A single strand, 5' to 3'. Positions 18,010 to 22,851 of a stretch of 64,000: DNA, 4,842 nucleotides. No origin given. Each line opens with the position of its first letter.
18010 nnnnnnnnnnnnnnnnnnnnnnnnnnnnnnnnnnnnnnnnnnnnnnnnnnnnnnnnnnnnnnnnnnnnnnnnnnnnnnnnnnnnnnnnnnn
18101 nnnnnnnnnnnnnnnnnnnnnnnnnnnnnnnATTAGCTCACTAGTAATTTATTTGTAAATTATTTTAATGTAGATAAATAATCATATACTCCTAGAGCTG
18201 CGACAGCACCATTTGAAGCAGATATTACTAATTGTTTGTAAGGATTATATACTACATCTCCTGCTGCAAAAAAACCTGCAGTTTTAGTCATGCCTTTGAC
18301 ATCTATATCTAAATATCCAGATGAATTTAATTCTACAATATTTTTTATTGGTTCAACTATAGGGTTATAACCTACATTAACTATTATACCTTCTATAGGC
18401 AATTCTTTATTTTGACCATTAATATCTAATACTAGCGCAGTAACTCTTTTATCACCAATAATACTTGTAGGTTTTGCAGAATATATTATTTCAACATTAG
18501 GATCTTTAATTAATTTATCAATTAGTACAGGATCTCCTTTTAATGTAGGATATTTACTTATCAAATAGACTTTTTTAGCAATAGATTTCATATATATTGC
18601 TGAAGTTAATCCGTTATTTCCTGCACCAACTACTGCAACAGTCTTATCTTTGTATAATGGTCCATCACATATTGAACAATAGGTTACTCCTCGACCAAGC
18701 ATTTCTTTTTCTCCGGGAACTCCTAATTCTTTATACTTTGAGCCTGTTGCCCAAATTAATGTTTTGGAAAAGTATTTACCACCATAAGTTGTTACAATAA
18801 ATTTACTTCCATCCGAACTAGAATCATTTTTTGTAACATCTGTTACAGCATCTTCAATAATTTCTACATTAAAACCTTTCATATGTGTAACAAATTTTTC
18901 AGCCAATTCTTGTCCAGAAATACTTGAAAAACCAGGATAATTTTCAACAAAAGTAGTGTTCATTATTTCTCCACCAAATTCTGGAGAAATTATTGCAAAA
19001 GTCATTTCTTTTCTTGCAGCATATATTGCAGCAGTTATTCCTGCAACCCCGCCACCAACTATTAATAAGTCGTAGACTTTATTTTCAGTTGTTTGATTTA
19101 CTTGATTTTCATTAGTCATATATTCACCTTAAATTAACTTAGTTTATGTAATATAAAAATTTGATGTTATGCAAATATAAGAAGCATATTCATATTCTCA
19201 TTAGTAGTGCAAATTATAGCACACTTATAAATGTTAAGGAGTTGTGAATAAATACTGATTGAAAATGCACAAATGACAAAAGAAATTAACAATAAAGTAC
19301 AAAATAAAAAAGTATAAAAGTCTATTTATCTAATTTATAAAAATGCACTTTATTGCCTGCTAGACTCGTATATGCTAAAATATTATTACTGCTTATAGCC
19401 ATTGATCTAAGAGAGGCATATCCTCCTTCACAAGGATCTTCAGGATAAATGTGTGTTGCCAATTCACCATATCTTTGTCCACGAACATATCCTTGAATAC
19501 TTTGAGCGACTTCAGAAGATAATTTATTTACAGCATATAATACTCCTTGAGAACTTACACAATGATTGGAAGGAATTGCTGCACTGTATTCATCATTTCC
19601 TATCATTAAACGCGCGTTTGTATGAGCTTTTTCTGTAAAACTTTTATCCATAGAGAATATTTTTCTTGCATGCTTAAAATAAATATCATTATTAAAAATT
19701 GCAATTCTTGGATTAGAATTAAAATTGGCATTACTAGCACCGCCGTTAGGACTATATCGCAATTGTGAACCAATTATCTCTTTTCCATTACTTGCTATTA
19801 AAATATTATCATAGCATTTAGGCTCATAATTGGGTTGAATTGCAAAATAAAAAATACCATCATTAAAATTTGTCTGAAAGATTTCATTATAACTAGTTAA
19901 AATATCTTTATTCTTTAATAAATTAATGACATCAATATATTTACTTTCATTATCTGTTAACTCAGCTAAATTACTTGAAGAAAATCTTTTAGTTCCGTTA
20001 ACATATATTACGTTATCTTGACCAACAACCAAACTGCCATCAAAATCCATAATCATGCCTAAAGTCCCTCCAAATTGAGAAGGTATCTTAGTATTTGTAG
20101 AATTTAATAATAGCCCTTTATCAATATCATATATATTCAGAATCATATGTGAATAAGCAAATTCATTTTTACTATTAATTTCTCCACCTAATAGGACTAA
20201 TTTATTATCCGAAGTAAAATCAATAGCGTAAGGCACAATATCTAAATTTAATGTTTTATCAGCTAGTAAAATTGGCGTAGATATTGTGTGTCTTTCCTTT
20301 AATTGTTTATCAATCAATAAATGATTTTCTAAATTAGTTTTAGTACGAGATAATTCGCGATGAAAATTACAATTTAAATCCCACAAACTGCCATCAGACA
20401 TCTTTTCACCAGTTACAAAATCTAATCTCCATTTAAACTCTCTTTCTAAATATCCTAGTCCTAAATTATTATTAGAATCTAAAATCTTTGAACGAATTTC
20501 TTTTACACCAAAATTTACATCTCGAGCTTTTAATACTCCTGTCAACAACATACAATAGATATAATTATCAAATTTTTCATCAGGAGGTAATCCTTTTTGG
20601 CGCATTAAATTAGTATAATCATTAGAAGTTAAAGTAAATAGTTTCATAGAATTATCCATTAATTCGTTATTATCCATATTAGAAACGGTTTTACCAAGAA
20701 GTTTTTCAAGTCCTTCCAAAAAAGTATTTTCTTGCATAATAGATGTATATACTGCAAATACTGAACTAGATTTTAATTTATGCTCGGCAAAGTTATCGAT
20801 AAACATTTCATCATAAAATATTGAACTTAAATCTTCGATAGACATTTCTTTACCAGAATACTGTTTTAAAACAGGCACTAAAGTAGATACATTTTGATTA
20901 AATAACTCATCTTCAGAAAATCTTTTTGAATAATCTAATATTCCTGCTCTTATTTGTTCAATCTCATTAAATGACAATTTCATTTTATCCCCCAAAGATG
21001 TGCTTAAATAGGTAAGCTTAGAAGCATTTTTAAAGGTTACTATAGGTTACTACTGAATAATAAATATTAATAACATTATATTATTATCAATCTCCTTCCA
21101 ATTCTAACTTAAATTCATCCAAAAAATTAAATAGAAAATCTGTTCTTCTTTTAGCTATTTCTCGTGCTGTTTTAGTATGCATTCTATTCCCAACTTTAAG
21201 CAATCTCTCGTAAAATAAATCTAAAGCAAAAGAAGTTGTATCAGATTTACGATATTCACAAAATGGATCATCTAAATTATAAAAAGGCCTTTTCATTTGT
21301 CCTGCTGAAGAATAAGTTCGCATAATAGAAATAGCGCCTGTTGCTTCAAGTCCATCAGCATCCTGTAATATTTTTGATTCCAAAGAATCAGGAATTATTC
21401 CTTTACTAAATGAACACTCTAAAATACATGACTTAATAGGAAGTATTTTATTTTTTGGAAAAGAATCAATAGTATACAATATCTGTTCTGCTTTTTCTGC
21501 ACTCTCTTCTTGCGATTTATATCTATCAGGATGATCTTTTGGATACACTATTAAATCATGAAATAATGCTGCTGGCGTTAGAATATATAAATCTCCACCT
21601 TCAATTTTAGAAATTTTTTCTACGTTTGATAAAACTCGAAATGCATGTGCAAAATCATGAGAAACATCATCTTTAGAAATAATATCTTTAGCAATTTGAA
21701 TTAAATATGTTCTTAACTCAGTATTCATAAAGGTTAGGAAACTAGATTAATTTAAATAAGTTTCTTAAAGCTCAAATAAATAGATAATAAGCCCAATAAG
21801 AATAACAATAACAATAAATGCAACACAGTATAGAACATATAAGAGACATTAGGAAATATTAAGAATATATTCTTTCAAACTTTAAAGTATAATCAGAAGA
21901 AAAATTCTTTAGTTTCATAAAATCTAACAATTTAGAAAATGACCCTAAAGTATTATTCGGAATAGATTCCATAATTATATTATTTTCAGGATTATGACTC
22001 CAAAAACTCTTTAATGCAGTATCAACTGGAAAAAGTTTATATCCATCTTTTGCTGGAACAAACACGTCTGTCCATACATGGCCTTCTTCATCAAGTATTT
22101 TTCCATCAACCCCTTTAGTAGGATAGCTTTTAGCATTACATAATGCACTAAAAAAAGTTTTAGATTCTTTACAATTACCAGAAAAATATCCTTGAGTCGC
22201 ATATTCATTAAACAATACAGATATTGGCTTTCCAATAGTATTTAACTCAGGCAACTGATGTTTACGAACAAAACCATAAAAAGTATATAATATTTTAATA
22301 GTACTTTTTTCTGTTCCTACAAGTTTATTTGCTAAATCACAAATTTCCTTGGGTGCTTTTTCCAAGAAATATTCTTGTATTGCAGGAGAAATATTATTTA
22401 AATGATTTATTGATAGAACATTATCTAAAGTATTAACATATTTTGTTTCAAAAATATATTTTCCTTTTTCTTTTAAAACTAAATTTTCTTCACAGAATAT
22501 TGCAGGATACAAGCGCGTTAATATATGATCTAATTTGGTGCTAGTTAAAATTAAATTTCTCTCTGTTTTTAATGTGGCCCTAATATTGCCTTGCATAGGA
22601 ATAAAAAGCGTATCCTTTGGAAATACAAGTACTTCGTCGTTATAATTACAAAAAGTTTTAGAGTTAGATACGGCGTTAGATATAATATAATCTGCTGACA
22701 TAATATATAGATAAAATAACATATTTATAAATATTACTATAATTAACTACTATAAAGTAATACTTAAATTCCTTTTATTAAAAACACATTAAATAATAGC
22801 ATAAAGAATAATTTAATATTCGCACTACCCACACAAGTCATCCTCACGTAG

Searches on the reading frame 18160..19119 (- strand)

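Call 15: search_protein_families(library=pfam, proteins=[window:18160-19119:-], max_evalue=0.01)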
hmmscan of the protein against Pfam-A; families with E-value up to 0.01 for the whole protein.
window:18160-19119:- (319 aa): 11 families
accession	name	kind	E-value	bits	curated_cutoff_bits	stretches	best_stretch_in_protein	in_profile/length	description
PF07992.20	Pyr_redox_2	-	5.9e-35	121.5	26.1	1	16-298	1-285/291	Pyridine nucleotide-disulphide oxidoreductase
PF13738.12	Pyr_redox_3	-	6.5e-16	58.9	30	1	65-287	76-305/305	Pyridine nucleotide-disulphide oxidoreductase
PF00070.33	Pyr_redox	-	3.1e-10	40.9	22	1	161-231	2-79/82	Pyridine nucleotide-disulphide oxidoreductase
PF12831.13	FAD_oxidored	-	1.4e-09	38.2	27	1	17-46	1-30/416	FAD dependent oxidoreductase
PF00890.30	FAD_binding_2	-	4.7e-09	36.4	20.4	1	17-49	1-33/414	FAD binding domain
PF01266.30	DAO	-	2.9e-08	34.1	27.9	1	17-47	1-31/353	FAD dependent oxidoreductase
PF01134.28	GIDA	-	4.4e-08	33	22.1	0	17-52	1-29/391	Glucose inhibited division protein A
PF03486.20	HI0933_like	-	1.1e-06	28.7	50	0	17-44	2-29/244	HI0933-like protein Rossmann domain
PF01946.23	Thi4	-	1.2e-06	28.4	26.2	1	7-45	9-48/235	Thi4 family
PF13450.12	NAD_binding_8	-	8.6e-06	26.4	21.9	1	20-53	1-36/68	NAD(P)-binding Rossmann-like domain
PF01262.27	AlaDh_PNT_C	-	0.0022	17.9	23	0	18-39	31-52/214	Alanine dehydrogenase/PNT, C-terminal domain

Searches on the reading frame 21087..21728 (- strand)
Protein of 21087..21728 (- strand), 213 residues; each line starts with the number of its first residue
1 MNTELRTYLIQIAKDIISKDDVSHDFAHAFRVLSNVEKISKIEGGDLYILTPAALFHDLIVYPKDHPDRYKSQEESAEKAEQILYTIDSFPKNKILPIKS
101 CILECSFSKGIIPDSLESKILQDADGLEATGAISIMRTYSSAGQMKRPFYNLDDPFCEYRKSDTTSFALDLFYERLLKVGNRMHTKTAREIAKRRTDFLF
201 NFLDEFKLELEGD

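Call 62: search_protein_families(library=pfam, proteins=[window:21087-21728:-], max_evalue=1)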
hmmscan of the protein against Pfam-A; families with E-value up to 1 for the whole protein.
window:21087-21728:- (213 aa): 2 families
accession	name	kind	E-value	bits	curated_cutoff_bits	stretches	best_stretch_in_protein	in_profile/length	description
PF01966.28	HD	-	1.1e-06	29.3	22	1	26-129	2-115/116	HD domain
PF24391.1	HD-CE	-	0.049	13.8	27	1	24-66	7-55/263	HD-CE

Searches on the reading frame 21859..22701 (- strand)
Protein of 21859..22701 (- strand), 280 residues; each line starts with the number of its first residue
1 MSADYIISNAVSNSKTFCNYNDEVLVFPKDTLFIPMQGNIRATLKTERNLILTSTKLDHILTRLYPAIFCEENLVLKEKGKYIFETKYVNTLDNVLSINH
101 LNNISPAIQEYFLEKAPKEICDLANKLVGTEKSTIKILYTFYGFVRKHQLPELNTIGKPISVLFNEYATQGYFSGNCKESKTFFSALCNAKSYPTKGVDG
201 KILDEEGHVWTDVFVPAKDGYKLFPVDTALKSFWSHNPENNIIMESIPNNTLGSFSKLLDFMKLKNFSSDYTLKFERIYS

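Call 62: search_protein_families(library=pfam, proteins=[window:21859-22701:-], max_evalue=1)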
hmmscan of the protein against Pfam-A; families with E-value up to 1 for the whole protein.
window:21859-22701:- (280 aa): 1 family
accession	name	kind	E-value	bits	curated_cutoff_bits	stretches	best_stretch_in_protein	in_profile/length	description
PF01841.26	Transglut_core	-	0.0015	19.3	23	1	123-227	3-107/108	Transglutaminase-like superfamily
